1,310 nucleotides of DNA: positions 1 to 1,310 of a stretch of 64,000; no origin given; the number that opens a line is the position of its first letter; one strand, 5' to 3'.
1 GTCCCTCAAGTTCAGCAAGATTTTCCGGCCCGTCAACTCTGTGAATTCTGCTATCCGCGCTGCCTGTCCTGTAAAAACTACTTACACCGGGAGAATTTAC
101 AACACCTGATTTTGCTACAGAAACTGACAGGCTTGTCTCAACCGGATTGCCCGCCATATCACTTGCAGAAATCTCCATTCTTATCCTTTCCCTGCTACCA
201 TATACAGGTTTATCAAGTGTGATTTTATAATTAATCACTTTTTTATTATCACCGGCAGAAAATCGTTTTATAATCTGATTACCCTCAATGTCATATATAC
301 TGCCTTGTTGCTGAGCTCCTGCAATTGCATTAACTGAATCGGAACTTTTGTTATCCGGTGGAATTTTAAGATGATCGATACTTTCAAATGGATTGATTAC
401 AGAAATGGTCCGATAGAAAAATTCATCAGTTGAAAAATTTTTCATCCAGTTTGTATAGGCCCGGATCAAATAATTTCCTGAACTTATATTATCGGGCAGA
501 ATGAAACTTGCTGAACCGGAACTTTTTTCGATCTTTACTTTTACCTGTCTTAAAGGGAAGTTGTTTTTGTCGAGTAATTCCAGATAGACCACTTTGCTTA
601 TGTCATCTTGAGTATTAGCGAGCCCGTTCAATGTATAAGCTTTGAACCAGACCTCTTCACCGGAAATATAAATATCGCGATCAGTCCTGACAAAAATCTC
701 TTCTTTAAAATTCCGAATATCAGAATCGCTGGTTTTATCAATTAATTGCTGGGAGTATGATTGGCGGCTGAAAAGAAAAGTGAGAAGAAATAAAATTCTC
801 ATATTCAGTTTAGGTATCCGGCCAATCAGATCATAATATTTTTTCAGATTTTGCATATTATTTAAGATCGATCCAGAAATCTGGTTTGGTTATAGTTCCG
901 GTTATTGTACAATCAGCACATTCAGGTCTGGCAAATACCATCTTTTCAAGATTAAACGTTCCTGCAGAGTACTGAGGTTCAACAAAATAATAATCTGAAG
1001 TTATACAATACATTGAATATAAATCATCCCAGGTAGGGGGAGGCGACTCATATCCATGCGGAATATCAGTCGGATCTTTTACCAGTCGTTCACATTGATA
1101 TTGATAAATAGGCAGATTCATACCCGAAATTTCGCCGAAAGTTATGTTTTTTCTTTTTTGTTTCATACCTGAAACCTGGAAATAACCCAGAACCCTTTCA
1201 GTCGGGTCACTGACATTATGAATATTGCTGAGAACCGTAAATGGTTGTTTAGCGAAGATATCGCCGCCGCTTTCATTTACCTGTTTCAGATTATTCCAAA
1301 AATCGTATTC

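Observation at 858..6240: Four-copy tandem array of DUF4249-like lipoprotein genes with mosaic (gene-conversion-like) identity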

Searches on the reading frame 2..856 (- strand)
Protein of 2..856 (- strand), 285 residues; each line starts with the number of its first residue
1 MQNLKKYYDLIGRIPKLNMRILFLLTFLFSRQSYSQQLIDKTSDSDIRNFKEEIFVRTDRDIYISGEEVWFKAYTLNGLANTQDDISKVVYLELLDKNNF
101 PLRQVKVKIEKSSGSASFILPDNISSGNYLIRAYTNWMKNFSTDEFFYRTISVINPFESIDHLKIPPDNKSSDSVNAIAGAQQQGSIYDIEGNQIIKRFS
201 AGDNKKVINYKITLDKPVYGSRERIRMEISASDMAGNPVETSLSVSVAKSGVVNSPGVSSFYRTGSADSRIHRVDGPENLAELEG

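Call 3: search_protein_families(library=pfam, proteins=[window:2-802:-], max_evalue=0.01)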
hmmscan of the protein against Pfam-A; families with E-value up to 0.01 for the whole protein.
window:2-802:- (267 aa): 1 family
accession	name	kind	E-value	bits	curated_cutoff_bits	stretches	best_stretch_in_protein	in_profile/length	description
PF01835.25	MG2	-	1.8e-10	41.5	32.8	1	36-118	2-83/96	MG2 domain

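Call 27: find_homologous_proteins(query=window:2-856:-, max_evalue=0.00001)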
Query window:2-856:- (285 aa): 32 proteins with E <= 0.00001 among 1029 candidates.
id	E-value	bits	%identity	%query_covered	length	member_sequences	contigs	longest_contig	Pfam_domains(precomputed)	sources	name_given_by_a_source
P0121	1.0e-129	450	100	73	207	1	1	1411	PF01835.26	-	-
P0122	9.5e-97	342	58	100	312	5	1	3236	PF01835.26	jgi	-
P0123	2.2e-94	334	67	85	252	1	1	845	PF01835.26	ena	-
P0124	2.9e-86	307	56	89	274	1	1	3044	PF01835.26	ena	-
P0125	1.7e-76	275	69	60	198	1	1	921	PF01835.26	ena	-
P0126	2.3e-73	265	76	55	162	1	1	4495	PF01835.26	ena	-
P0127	5.0e-72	260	49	93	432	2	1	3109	PF01835.26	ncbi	ncbi:MAG: hypothetical protein EPN88_14325, partial [Bacteroidetes bacterium]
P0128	7.5e-68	247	54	79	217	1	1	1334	PF01835.26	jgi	jgi:uncharacterized protein YfaS (alpha-2-macroglobulin family)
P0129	1.5e-64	236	53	82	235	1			PF01835.26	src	-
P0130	9.5e-62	227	49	89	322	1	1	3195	PF01835.26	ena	-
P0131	4.4e-61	225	73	50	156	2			PF01835.26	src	-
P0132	2.5e-59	219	46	92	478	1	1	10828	PF01835.26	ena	-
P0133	8.9e-55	204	51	69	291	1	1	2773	PF02872.24,PF01835.26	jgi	-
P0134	1.3e-52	197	51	54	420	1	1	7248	PF01835.26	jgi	jgi:hypothetical protein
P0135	3.0e-46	176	60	50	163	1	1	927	PF01835.26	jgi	-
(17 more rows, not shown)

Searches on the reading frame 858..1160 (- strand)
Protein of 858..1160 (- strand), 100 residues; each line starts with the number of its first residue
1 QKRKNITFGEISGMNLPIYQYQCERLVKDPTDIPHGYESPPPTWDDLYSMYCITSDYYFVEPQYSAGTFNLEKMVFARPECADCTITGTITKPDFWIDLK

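Call 71: search_protein_families(library=pfam, proteins=[window:858-1160:-], max_evalue=5)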
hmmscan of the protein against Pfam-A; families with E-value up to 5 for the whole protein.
window:858-1160:- (100 aa): 0 families
